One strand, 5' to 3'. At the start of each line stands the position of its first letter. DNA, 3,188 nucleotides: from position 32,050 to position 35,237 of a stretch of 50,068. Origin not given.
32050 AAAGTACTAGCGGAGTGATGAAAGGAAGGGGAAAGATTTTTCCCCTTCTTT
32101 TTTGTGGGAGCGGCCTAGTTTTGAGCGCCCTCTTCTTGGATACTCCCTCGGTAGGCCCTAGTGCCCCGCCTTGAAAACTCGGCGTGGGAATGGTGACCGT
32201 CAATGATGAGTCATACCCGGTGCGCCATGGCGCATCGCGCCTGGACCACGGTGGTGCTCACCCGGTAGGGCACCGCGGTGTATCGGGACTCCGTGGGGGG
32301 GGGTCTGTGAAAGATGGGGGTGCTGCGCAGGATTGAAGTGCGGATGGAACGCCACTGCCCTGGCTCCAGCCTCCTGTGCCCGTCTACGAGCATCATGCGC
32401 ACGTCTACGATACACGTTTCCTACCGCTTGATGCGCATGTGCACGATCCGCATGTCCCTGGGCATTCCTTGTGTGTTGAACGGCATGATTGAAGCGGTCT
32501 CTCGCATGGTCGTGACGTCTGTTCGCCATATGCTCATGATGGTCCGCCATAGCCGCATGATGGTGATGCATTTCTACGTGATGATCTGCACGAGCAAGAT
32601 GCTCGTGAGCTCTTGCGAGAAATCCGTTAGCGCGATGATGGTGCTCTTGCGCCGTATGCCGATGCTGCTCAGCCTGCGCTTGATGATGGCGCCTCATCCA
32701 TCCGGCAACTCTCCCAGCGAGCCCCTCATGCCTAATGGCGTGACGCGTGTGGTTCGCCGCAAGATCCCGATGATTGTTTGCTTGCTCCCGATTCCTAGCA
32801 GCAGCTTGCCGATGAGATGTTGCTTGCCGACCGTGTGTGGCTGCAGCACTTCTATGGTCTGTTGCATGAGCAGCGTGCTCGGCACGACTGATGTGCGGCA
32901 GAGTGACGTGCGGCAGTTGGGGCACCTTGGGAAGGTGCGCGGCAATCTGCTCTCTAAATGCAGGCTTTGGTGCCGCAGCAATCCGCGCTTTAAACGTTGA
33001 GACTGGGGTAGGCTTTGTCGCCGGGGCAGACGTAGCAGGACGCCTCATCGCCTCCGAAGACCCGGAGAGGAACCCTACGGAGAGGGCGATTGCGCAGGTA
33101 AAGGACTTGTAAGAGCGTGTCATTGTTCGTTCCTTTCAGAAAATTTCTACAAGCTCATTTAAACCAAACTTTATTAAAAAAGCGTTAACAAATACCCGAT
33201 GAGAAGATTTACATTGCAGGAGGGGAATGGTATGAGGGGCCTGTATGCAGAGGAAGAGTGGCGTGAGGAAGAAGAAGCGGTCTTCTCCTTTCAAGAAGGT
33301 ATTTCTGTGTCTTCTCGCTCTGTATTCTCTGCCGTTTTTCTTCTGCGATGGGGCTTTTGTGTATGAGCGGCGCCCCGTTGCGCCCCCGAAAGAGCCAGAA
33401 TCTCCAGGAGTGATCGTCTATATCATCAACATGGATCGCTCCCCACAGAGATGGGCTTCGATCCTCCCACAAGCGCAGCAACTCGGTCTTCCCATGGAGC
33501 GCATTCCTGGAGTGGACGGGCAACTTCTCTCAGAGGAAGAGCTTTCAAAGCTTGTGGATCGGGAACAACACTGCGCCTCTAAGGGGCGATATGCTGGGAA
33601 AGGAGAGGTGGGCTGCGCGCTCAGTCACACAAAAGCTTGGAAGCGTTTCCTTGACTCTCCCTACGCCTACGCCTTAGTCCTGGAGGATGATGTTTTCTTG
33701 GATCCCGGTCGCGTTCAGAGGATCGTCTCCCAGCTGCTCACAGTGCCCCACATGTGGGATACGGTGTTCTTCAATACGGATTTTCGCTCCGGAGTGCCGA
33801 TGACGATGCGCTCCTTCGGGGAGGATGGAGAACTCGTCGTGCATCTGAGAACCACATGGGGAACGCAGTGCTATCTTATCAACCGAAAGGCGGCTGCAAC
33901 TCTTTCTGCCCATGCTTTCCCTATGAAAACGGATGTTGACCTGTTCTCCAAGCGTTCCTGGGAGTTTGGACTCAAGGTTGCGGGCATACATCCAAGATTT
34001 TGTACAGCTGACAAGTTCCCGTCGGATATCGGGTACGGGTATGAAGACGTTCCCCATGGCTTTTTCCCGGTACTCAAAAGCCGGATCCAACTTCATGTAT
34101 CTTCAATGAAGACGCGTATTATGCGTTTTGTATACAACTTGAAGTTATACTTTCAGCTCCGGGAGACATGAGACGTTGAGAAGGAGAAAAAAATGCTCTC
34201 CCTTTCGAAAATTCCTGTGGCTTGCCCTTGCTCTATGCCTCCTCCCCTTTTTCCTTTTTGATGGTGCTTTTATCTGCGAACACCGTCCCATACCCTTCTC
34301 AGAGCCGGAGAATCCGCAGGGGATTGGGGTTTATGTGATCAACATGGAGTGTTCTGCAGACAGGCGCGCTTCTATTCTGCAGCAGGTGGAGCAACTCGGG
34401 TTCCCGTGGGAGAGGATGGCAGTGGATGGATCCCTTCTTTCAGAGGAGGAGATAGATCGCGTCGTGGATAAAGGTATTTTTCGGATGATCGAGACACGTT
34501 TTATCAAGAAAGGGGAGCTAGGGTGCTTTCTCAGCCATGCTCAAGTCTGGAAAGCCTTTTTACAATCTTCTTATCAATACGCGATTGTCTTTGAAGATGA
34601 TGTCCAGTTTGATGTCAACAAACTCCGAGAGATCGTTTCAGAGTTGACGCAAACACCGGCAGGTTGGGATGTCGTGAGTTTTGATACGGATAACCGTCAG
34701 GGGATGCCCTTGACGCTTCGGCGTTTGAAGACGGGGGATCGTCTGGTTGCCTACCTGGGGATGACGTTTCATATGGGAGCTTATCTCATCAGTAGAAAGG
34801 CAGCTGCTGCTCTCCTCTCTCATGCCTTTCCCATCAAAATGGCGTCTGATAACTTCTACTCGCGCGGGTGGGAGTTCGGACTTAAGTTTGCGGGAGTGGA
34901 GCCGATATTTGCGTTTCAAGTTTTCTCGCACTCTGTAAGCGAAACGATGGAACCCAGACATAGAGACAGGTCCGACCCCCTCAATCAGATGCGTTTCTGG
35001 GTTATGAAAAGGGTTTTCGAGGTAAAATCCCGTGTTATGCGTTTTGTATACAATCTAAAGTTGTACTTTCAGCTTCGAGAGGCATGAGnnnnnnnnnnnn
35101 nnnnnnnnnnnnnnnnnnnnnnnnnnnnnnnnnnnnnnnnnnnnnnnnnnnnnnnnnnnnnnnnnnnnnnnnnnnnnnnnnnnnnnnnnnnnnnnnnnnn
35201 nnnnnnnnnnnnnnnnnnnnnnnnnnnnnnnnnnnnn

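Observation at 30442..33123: Family of secreted proteins built on a strict (His-x3-Ala-x2) x 8 heptad array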

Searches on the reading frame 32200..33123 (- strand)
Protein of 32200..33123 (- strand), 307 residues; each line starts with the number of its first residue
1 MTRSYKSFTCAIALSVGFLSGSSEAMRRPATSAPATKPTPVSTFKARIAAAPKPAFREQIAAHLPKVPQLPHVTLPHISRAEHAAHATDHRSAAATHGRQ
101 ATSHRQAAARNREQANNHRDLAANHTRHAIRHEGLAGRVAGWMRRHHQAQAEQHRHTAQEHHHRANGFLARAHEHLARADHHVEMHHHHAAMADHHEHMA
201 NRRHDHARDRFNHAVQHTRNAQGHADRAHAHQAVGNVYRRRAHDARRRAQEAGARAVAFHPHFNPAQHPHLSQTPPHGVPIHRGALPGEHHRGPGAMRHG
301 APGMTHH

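Call 5: search_protein_families(library=pfam, proteins=[window:32200-33123:-], max_evalue=1)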
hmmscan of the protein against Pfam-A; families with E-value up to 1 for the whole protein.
window:32200-33123:- (307 aa): 0 families

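Call 6: search_protein_families(library=ncbifam, proteins=[window:32200-33123:-], max_evalue=1)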
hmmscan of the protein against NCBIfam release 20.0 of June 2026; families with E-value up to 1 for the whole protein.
window:32200-33123:- (307 aa): 0 families

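Call 7: search_solved_structures(query=window:32200-33123:-, max_evalue=10, show_alignments=2)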
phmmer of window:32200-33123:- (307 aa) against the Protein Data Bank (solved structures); distinct sequences matched with E-value up to 10: 1.
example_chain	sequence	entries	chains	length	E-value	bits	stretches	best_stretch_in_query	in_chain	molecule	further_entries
9i0e_A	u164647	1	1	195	2.5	11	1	16-67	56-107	Lipoprotein cytochrome c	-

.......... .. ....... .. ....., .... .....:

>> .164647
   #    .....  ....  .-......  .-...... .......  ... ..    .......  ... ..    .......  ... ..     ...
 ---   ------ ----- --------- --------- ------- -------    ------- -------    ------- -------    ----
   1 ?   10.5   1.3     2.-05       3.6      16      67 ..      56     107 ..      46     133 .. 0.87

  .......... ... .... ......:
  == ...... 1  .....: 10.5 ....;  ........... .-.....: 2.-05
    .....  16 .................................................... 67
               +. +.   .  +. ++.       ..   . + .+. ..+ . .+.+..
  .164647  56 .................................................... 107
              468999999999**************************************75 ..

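Call 8: find_homologous_proteins(query=window:32200-33123:-, max_evalue=0.001)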
Query window:32200-33123:-: 8000 candidates shared short words with the query, none scored E <= 0.001.
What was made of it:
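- Tried and rejected: A search with C found nothing (call 8).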

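Call 13: find_related_loci(query=A1, collection=genome_contigs, flank=10000)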
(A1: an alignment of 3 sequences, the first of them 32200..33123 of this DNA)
Query A1 (307 aa) in genome_contigs; peptide patterns used: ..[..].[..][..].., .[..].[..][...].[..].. (x = any residue, [..] = any of these).
86 stretches matched a pattern, but none encodes a relative of the query by tblastn (E <= 1e-3).

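Call 14: find_encoding_contigs(protein=window:32200-33123:-, flank=10000, max_places=6)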
Protein window:32200-33123:- (307 aa): 1 contig read that carries it; 1 place shown.
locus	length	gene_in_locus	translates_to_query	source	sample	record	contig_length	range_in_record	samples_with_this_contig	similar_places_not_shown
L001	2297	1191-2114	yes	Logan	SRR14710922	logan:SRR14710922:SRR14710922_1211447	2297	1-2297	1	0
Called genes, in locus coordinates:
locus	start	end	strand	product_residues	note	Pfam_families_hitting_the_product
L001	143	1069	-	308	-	PF01755:Glyco_transf_25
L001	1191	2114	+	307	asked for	-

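Call 15: list_cluster_members(proteins=[window:32200-33123:-, window:30442-31233:-, window:31349-31984:-, window:29508-30416:-, window:28231-29460:-, window:36003-37271:+])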
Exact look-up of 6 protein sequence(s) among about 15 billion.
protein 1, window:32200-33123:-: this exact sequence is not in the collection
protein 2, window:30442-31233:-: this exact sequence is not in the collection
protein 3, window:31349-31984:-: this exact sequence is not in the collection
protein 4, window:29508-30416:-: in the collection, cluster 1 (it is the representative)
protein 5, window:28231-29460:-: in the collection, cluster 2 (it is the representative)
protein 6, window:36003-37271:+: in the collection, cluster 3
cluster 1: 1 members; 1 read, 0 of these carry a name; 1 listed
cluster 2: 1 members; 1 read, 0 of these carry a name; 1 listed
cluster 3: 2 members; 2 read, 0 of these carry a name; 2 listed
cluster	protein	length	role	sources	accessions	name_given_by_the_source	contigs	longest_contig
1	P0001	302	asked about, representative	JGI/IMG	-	-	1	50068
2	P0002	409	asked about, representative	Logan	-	-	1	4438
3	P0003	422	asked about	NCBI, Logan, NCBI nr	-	-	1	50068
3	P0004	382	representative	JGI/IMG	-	-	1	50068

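Call 21: search_protein_representatives(alignment_id=A1)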
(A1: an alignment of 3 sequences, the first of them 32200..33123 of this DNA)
Query: 3 sequences, 263 profile positions. Proteins with E-value up to 0.001 (for the whole library): 11; up to 1e-10: 1; up to 1e-30: 0. The best 11 are listed.
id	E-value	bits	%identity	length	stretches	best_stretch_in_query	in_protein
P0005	3.1e-11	59.9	-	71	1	213-262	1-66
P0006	5.3e-08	49.3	-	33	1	230-262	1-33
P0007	1.1e-07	48.2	-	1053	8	176-250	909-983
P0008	1.8e-07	47.5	-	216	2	33-112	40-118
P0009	7.3e-07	45.6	-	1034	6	162-247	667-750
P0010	1.1e-05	41.8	-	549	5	176-216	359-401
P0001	1.9e-05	41.0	-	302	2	1-55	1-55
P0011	2.3e-04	37.4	-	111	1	11-114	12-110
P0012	8.7e-04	35.5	-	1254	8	176-245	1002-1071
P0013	9.7e-04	35.3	-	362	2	58-121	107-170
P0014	1.0e-03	35.3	-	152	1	65-171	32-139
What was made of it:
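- On Histidine-zipper coiled coils (structural class: 5LOS, CASP14 T1083/84/87): None of these proteins appeared in the profile search of 1.84e9 representatives (call 21).
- Closest known: DELD family / Dld1. Different: No sequence homology: nothing in the profile search of 1.84e9 proteins (call 21), and Foldseek E = 0.12.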

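Call 23: find_encoding_contigs(protein=P0011, flank=10000)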
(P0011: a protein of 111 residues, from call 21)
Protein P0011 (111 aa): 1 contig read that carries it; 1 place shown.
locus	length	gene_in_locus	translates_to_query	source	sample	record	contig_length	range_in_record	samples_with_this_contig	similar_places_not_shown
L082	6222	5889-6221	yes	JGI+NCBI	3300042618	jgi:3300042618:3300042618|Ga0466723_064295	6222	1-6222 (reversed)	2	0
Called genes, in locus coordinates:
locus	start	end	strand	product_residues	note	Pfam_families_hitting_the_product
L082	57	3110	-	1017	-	PF00873:ACR_tran, PF03176:MMPL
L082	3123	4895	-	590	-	PF25917:BSH_RND, PF25973:BSH_CzcB (weak), PF25876:HH_MFP_RND (weak), PF25954:Beta-barrel_RND_2 (weak), PF25989:YknX_C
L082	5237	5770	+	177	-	PF06242:TrcR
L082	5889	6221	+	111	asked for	?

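Call 25: find_related_loci(query=A1, collection=metagenome_contigs, flank=10000)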
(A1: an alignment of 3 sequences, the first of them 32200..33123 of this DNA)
Query A1 (307 aa) in metagenome_contigs; peptide patterns used: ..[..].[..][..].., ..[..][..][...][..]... (x = any residue, [..] = any of these).
153 stretches matched a pattern, but none encodes a relative of the query by tblastn (E <= 1e-3).

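Call 28: search_protein_families(library=ncbifam, proteins=[L082:57-3110:-, L082:3123-4895:-, L082:5237-5770:+], max_evalue=0.00001)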
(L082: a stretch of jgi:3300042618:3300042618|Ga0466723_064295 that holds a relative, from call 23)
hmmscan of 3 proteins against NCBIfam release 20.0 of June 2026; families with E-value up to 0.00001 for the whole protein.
L082:57-3110:- (1017 aa): 12 families
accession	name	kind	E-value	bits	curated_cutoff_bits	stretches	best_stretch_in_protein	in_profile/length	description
NF033617.1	RND_permease_2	subfamily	0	1029.6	1250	1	4-1005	1-1009/1009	multidrug efflux RND transporter permease subunit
NF007133.0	PRK09579.1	equivalog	6.7e-232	772.1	1763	1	1-1011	1-1010/1017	multidrug efflux RND transporter permease subunit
NF000282.2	RND_permease_1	subfamily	3.7e-220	733.6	1250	1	6-1002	3-1026/1029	multidrug efflux RND transporter permease subunit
TIGR00915.1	2A0602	subfamily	8.3e-206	686.1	940.35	1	5-1005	3-1030/1050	efflux RND transporter permease subunit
NF007905.0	PRK10614.1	equivalog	2.2e-172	575.2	1774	1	6-1011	6-1016/1025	multidrug efflux RND transporter permease subunit MdtC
NF007798.0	PRK10503.1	equivalog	3.7e-169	564.5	1584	1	3-1008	12-1027/1040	MdtB/MuxB family multidrug efflux RND transporter permease subunit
NF007842.1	PRK10555.1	equivalog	7.4e-149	497.5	1854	1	6-1005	4-1028/1036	multidrug efflux RND transporter permease AcrD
NF007131.0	PRK09577.1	equivalog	3.4e-145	485.3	1768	1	7-1007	5-1026/1045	multidrug efflux RND transporter permease subunit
NF011706.2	PRK15127.1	equivalog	6e-137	458.1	2150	1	7-1003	5-1029/1049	multidrug efflux RND transporter permease subunit AcrB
NF000037.1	RND_perm_OqxB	exception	2.1e-131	439.7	2200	2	1-497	1-507/1050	multidrug efflux RND transporter permease subunit OqxB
TIGR00914.1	2A0601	subfamily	3.1e-117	392.7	701.45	2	13-586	15-603/1051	CusA/CzcA family heavy metal efflux RND transporter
TIGR00921.1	2A067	subfamily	7e-10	37.6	351.9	1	304-485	161-343/733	hydrophobe/amphiphile efflux-3 (HAE3) family transporter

L082:3123-4895:- (590 aa): 18 families
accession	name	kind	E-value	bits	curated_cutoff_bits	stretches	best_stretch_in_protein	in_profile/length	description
TIGR01730.1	RND_mfp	subfamily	5.7e-65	219.4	94.9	1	45-348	1-320/322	efflux RND transporter periplasmic adaptor subunit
TIGR00999.1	8a0102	subfamily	4.5e-38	130.9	319.3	1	90-338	2-267/271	CzcB/NccB family metal efflux transporter periplasmic adaptor subunit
NF008589.1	PRK11556.1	equivalog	6e-26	91.2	391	1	41-340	55-378/392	MdtA/MuxA family multidrug efflux RND transporter periplasmic adaptor subunit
NF045680.1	DiMtlExpIhpB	equivalog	5.9e-20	71.5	450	1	149-333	123-306/326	divalent metal ion exporter adaptor subunit IhpB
TIGR00998.1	8a0101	subfamily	1.4e-16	60.4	390.8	1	126-232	164-274/334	EmrA/EmrK family multidrug efflux transporter periplasmic adaptor subunit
NF007785.0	PRK10476.1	equivalog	4.8e-15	55.2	376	1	140-223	184-267/347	multidrug transporter subunit MdtN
TIGR01843.1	type_I_hlyD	subfamily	1.6e-13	50.4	208.65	2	50-163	22-135/422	HlyD family type I secretion periplasmic adaptor subunit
NF045904.1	RND-peri-MexE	equivalog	1e-12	47.7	714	1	60-343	53-362/390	multidrug efflux RND transporter periplasmic adaptor subunit MexE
NF000272.2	OqxA_adapt_sub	exception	1.4e-12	47.3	835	1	36-197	33-208/391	multidrug efflux RND transporter periplasmic adaptor subunit OqxA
NF007850.1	PRK10559.1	equivalog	3.9e-11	42.6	400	1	71-240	41-223/303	p-hydroxybenzoic acid efflux pump subunit AaeA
NF007132.1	PRK09578.1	equivalog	1.8e-10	40.2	512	0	40-159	35-166/396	MexX/AxyX family multidrug efflux RND transporter periplasmic adaptor subunit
NF038010.1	ABC_adapt_DarC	equivalog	1.9e-10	40.1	450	1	155-345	221-412/417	darobactin export ABC transporter periplasmic adaptor subunit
NF011715.0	PRK15136.1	equivalog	2.8e-10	39.4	563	0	161-226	212-277/390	multidrug efflux MFS transporter periplasmic adaptor subunit EmrA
NF033138.2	RND-peri-MexC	equivalog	3e-10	39.8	625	0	33-206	26-215/375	MexC family multidrug efflux RND transporter periplasmic adaptor subunit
NF002939.0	PRK03598.1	equivalog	3e-10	39.8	393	0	77-167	51-143/332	secretion protein HlyD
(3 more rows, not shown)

L082:5237-5770:+ (177 aa): 0 families

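Call 39: predict_structure(alignment_id=A3)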
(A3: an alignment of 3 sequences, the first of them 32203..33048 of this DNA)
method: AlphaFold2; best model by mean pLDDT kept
length: 282 residues; sequences in the alignment: 3
mean_pLDDT: 73.8   pTM: 0.61
mean pLDDT of the five models: 73.8, 72.5, 72.4, 70.7, 70.4
residues with pLDDT >= 90: 134; 70-90: 46; 50-70: 14; < 50: 88
segments of 3 or more residues with pLDDT < 50: 1-20, 30-33, 38-51, 237-282
pLDDT, mean of each block of 10 residues (from residue 1): 37 42 50 47 39 80 95 98 98 97 96 90 93 96 97 97 93 82 82 92 92 94 86 58 41 33 34 38 35
secondary structure, 60 per line:
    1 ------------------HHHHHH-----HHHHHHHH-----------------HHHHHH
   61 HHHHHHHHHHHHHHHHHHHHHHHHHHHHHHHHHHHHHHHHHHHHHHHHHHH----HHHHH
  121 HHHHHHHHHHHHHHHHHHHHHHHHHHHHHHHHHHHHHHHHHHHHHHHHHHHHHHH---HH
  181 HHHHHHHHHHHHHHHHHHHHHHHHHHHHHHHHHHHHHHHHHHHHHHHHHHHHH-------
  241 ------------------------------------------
elements in order: H19-24 H30-37 H55-111 H116-175 H179-233

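Call 42: fold_search(model_id=the predicted structure, library=pdb)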
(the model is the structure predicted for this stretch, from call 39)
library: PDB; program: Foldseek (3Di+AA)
matches with E <= 10: 374; with E <= 0.001: 0
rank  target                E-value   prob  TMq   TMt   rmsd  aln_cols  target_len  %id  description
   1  9jih_B                8.4e-02  0.97  0.27  0.29  10.6       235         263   12  Crystal structure of BAR domain of ACAP4 (released 2026-01-14)
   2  5vtl                  9.2e-02  0.94  0.26  0.33  13.7       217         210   14  Structure of metacyclic invariant surface protein , Tb427.07.360, from Trypanosoma brucei. (released 2018-08-08)
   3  6xz6_A                9.6e-02  1.00  0.40  0.49   8.3       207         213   13  Structure of the trypanosome brucei factor H receptor bound to domain D5 of bovine factor H (released 2020-03-25)
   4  4e40                  1.2e-01  0.99  0.36  0.39   7.4       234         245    8  The haptoglobin-hemoglobin receptor of Trypanosoma congolense (released 2013-01-16)
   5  9jih_A                1.2e-01  0.94  0.29  0.31  10.8       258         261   14  Crystal structure of BAR domain of ACAP4 (released 2026-01-14)
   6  8d9o                  1.3e-01  0.57  0.16  0.22  27.3       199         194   12  De Novo Photosynthetic Reaction Center Protein in Apo-State (released 2022-09-28)
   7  8a1g_D                2.0e-01  1.00  0.41  0.57   5.5       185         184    6  Structure of the SNX1-SNX5 complex (released 2023-06-14)
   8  4nqi_D                2.0e-01  0.84  0.26  0.30  12.7       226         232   10  Structure of the N-terminal I-BAR domain (1-259) of D.Discoideum IBARa (released 2014-02-05)
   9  9a65_B                2.4e-01  0.98  0.35  0.16  51.4       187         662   13  Integrative model of YVAQ-MCPB by crosslinking MS and deep learning (released 2024-09-18)
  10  1t72_G                2.9e-01  0.95  0.29  0.37  22.6       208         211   13  Crystal structure of phosphate transport system protein phoU from Aquifex aeolicus (released 2004-12-07)
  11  3zx6_A                2.9e-01  0.82  0.26  0.24  45.4       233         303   13  Structure of Hamp(AF1503)-Tsr fusion - Hamp (A291V) mutant (released 2012-02-29)
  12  8gl3                  3.2e-01  0.87  0.26  0.36  19.5       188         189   16  De novo design of monomeric helical bundles for pH-controlled membrane lysis (released 2023-09-06)
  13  4akv_B                3.3e-01  0.98  0.34  0.30   6.9       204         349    9  Crystal structure of human sorting nexin 33 (SNX33) (released 2012-08-01)
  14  9a65_A                3.3e-01  0.69  0.22  0.11  45.0       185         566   11  Integrative model of YVAQ-MCPB by crosslinking MS and deep learning (released 2024-09-18)
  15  1i49_A                3.5e-01  0.92  0.29  0.39  12.1       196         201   10  CRYSTAL STRUCTURE ANALYSIS OF ARFAPTIN (released 2001-05-16)
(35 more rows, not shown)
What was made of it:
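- A designed pH-responsive bundle (8GL3) is among the fold matches (call 42). Haem-binding maquettes and designed bundles appear among the fold matches (call 42).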

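Call 51: find_homologous_proteins(query=P0011, max_evalue=0.01)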
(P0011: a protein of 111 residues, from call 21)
Query P0011 (111 aa): 1 proteins with E <= 0.01 among 4 candidates.
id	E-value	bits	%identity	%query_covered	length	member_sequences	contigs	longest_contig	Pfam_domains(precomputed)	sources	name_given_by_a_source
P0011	6.9e-66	237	100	100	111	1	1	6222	-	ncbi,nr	ncbi:MAG: hypothetical protein LBD66_00370, partial [Holosporales bacterium]|nr:hypothetical protein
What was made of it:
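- Tried and rejected: A search with P0011 found only P0011 itself (call 51).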

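Call 55: find_related_loci(query=P0011, collection=metagenome_contigs, flank=10000)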
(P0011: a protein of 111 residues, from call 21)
Query P0011 (111 aa) in metagenome_contigs; peptide patterns used: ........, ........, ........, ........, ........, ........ (x = any residue, [..] = any of these).
207 stretches matched a pattern, but none encodes a relative of the query by tblastn (E <= 1e-3).
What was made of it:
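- Tried and rejected: Scans of GTDB genomes and JGI metagenomes with the paralogue alignment and with P0011 found no relatives (calls 13, 25, 55).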

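Call 62: search_solved_structures(query=A3, max_evalue=10, show_alignments=3)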
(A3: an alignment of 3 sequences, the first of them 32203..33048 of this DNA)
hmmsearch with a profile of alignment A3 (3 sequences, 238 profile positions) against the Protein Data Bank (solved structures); distinct sequences matched with E-value up to 10: 0.

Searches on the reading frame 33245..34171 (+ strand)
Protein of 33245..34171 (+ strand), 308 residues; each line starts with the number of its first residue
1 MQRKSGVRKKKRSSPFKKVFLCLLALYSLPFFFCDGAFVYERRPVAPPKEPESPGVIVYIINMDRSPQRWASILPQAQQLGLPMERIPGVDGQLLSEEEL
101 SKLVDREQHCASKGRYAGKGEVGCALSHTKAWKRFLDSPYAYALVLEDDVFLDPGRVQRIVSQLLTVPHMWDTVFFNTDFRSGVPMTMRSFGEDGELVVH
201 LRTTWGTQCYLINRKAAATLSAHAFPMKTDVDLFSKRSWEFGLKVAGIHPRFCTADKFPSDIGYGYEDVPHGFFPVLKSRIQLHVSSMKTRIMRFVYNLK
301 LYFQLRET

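Call 9: search_protein_families(library=pfam, proteins=[window:33245-34171:+])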
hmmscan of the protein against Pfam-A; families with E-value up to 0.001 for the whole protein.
window:33245-34171:+ (308 aa): 1 family
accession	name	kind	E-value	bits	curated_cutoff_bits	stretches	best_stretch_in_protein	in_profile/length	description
PF01755.23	Glyco_transf_25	-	3.1e-23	83.1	24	1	58-233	4-197/199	Glycosyltransferase family 25 (LPS biosynthesis protein)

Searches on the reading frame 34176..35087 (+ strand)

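Call 9: search_protein_families(library=pfam, proteins=[window:34176-35087:+])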
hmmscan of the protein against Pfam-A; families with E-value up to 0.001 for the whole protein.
window:34176-35087:+ (303 aa): 1 family
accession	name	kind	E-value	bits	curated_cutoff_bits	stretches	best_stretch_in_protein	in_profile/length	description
PF01755.23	Glyco_transf_25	-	7.8e-24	85.1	24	1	52-227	4-198/199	Glycosyltransferase family 25 (LPS biosynthesis protein)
